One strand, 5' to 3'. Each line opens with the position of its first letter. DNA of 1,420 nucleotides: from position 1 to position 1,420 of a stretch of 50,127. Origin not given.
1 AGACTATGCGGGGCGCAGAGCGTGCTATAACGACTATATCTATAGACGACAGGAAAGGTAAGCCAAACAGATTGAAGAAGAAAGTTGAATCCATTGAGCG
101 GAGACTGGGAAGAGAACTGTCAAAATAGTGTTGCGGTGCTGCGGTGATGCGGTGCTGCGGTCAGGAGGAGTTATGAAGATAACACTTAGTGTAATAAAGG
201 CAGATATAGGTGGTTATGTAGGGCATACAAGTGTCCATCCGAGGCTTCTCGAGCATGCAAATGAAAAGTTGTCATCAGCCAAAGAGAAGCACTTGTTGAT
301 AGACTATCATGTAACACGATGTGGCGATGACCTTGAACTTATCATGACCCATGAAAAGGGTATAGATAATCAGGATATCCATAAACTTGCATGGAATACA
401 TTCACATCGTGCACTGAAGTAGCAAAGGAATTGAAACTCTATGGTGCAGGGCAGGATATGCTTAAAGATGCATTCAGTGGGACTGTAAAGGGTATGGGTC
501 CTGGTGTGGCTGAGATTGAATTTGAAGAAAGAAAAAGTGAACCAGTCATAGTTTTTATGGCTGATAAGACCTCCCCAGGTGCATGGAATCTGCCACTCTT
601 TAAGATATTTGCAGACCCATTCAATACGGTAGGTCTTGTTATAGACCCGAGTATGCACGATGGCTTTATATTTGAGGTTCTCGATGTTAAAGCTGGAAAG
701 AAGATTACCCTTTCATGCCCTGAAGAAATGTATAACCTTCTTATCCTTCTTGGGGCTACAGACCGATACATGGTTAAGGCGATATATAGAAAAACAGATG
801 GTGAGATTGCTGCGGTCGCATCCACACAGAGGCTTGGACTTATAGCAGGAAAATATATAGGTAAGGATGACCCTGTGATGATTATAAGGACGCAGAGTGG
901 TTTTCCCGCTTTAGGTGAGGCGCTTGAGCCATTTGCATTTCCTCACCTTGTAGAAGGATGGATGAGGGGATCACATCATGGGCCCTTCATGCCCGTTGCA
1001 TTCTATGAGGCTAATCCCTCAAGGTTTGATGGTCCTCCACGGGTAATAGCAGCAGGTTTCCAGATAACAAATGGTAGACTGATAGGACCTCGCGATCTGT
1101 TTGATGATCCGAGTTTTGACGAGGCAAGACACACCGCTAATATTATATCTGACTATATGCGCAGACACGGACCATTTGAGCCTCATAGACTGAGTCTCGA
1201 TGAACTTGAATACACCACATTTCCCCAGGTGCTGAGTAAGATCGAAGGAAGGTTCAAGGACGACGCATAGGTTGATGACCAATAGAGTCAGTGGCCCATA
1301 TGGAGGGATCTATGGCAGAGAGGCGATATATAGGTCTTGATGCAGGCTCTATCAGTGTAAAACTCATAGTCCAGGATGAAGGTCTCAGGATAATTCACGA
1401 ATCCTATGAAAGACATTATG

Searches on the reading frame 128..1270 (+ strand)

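Call 49: search_protein_families(library=pfam, proteins=[window:128-1270:+], max_evalue=0.00001)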
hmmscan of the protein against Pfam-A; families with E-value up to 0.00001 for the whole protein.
window:128-1270:+ (380 aa): 1 family
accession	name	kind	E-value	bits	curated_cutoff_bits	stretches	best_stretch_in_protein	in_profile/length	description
PF01950.21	FBPase_3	-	1.4e-186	620.3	25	1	17-377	1-361/361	Fructose-1,6-bisphosphatase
